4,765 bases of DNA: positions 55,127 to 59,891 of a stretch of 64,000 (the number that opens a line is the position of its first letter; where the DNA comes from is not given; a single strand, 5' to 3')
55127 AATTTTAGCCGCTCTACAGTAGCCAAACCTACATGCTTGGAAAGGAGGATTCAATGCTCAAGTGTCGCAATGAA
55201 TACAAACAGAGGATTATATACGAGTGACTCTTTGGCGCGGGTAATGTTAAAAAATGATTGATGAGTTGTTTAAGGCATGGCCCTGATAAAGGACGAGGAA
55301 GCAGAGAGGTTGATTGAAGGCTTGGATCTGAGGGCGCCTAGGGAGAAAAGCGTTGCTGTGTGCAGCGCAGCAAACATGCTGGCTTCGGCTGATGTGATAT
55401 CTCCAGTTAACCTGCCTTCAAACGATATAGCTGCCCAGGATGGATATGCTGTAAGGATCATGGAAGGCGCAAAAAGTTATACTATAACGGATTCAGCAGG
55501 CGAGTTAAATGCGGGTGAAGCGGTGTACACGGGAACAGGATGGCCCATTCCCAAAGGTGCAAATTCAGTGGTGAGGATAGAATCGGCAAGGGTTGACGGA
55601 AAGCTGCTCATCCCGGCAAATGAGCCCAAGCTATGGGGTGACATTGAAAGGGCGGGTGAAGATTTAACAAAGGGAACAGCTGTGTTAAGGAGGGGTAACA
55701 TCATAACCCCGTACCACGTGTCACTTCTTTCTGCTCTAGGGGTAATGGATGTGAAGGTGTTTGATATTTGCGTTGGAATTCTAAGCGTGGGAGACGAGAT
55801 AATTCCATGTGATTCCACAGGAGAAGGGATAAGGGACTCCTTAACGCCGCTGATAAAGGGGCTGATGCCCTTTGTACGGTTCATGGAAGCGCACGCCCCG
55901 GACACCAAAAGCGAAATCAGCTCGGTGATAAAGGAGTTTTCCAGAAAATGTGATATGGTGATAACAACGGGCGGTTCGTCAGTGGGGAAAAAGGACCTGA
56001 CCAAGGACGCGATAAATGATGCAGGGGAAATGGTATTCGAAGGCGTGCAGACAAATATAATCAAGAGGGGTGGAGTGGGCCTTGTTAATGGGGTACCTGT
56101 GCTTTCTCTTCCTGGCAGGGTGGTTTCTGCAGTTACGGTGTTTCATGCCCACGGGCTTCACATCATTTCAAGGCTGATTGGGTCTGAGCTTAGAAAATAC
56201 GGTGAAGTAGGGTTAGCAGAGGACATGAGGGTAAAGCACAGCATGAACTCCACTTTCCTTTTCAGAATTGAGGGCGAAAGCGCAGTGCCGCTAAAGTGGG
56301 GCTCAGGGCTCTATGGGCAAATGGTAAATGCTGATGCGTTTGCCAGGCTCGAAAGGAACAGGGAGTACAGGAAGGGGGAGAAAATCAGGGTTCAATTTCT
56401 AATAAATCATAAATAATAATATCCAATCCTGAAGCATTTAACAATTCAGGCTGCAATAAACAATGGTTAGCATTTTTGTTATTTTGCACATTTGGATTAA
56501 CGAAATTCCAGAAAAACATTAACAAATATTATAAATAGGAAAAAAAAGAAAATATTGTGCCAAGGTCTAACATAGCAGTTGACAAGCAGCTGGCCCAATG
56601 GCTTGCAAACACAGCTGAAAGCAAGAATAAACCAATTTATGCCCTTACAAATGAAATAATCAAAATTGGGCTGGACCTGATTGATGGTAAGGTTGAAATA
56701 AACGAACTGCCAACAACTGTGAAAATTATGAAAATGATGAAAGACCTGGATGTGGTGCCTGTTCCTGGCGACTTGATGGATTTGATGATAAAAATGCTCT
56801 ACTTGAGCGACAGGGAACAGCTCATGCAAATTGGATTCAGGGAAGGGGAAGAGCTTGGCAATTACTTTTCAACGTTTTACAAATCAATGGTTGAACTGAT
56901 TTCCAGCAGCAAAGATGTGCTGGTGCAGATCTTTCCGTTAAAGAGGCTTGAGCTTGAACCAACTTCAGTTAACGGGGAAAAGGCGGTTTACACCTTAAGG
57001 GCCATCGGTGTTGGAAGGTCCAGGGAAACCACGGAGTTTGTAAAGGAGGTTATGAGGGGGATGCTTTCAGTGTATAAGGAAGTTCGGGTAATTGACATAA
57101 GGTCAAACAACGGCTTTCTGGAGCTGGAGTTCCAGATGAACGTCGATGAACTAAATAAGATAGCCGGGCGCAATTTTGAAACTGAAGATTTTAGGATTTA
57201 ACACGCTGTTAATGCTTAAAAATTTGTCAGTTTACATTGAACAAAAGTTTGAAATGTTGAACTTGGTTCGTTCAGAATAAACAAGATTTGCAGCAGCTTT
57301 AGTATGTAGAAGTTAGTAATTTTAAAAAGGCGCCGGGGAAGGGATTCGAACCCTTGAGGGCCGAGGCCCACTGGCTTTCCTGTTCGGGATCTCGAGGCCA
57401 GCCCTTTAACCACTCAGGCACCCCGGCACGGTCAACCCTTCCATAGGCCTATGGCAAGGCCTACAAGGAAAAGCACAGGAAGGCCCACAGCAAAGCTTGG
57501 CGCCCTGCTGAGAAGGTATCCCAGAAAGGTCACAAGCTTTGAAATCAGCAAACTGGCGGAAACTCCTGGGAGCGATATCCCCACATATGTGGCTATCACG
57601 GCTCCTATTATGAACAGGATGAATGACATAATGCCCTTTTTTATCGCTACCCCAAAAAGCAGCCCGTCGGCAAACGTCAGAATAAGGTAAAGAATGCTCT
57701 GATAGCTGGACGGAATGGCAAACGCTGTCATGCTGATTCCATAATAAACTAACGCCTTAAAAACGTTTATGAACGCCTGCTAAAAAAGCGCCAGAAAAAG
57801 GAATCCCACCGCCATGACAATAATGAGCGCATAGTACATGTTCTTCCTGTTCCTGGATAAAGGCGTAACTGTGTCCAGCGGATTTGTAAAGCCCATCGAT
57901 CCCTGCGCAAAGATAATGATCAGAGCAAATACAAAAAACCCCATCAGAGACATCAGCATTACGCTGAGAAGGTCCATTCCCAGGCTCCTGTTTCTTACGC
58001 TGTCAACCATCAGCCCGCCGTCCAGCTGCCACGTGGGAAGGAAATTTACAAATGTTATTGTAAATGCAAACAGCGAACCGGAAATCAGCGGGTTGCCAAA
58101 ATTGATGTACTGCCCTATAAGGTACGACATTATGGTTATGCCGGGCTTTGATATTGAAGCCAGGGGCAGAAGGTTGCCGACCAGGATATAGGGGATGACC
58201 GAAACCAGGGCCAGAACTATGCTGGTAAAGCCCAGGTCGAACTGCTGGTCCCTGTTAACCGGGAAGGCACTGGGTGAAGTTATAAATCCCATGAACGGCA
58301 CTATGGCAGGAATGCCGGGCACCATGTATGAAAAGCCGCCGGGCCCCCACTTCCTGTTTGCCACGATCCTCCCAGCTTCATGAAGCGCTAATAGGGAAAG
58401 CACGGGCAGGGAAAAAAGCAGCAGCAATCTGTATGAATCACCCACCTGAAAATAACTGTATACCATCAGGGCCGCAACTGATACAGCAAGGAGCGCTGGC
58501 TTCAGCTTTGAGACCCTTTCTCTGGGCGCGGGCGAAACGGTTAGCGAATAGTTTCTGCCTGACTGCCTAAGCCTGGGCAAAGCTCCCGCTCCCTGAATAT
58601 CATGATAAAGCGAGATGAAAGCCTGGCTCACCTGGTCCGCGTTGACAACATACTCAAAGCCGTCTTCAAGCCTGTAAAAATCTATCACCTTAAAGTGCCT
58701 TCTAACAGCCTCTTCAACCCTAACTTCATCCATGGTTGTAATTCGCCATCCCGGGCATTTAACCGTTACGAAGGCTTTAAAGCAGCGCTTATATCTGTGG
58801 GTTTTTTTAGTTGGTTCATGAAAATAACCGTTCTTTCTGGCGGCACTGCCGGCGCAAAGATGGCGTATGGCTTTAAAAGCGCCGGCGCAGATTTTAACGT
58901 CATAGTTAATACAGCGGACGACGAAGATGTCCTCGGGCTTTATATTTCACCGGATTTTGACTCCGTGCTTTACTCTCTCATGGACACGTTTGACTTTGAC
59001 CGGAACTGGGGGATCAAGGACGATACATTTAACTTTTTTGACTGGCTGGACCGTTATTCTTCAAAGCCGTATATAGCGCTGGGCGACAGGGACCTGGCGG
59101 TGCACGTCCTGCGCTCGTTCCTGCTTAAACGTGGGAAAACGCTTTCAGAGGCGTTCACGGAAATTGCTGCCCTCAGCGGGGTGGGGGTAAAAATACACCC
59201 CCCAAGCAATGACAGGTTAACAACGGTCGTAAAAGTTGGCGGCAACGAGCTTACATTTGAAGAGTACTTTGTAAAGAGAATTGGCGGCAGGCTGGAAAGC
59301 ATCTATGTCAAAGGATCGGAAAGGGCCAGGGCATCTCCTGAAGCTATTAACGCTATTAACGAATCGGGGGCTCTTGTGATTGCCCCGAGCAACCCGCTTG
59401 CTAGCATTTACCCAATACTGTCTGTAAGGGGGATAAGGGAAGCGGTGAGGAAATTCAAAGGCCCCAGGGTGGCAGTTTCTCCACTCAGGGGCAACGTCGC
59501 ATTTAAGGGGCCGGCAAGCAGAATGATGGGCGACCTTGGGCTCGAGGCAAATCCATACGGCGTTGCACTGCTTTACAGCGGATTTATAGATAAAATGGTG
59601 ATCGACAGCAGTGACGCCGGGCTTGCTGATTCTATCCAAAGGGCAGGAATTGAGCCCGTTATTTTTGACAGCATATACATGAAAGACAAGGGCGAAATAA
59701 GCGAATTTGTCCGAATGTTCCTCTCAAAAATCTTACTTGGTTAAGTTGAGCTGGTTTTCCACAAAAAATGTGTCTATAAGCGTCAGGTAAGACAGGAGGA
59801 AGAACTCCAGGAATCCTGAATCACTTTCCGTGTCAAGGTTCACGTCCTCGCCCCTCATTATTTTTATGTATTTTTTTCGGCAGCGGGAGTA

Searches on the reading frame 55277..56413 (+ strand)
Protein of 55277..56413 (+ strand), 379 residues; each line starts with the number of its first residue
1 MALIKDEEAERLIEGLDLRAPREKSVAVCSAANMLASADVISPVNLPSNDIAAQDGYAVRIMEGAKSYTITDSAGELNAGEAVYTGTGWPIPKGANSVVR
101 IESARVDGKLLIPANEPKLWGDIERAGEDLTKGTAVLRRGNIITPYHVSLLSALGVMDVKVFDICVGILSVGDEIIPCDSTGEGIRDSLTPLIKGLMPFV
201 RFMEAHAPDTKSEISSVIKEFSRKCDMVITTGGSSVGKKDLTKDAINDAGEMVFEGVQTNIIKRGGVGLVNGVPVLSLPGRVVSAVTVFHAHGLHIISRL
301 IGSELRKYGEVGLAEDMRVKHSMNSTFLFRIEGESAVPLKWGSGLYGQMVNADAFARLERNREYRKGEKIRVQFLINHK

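Call 21: search_protein_families(library=pfam, proteins=[window:55277-56413:+], max_evalue=0.01)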
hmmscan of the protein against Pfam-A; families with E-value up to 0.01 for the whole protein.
window:55277-56413:+ (379 aa): 3 families
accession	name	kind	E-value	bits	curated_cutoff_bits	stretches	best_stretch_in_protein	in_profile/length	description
PF03453.22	MoeA_N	-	6.2e-28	97.9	30.8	1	8-155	5-160/160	MoeA N-terminal region (domain I and II)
PF00994.29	MoCF_biosynth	-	1.9e-16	60.5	26.6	1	167-293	1-138/144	Probable molybdopterin binding domain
PF03454.20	MoeA_C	-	3.6e-05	24.3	22.1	1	330-374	21-71/72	MoeA C-terminal region (domain IV)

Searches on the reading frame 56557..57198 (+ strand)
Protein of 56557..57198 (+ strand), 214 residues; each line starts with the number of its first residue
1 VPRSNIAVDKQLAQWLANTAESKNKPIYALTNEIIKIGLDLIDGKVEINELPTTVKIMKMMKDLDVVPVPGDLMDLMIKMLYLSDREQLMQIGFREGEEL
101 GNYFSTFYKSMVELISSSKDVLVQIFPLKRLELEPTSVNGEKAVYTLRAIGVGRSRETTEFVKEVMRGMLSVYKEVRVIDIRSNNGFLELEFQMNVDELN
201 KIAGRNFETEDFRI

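Call 21: search_protein_families(library=pfam, proteins=[window:56557-57198:+], max_evalue=0.01)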
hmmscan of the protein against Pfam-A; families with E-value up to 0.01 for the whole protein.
window:56557-57198:+ (214 aa): 0 families

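Call 80: search_protein_families(library=phrogs, proteins=[window:56557-57198:+], max_evalue=0.001)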
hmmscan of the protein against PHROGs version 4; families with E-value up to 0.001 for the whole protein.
window:56557-57198:+ (214 aa): 1 family
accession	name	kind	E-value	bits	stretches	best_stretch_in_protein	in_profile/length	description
phrog_32194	-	unknown function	0.00019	22.4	0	155-202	9-56/161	-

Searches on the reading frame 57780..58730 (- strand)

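Call 21: search_protein_families(library=pfam, proteins=[window:57780-58730:-], max_evalue=0.01)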
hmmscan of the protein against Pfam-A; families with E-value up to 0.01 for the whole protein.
window:57780-58730:- (316 aa): 1 family
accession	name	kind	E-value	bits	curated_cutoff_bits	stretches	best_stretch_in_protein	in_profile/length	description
PF02163.28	Peptidase_M50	-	0.0012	18.6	27.2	1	96-247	105-195/221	Peptidase family M50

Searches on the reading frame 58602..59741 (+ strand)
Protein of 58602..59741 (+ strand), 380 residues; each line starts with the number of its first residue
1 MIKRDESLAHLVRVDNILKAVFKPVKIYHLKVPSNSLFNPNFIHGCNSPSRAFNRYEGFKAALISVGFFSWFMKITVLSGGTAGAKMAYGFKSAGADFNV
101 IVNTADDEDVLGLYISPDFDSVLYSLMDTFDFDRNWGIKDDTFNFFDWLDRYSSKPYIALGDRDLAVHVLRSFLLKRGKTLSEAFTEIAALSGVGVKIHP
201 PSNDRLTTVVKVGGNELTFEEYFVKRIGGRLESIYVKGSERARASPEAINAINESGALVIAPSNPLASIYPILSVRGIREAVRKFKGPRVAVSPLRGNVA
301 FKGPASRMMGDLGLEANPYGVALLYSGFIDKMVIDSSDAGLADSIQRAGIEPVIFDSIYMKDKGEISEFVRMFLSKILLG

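Call 21: search_protein_families(library=pfam, proteins=[window:58602-59741:+], max_evalue=0.01)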
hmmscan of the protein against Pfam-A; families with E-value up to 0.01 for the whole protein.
window:58602-59741:+ (380 aa): 1 family
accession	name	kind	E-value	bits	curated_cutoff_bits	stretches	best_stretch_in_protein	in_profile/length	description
PF01933.23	CofD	-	9.7e-43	146.8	30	1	75-360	1-277/290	2-phospho-L-lactate transferase CofD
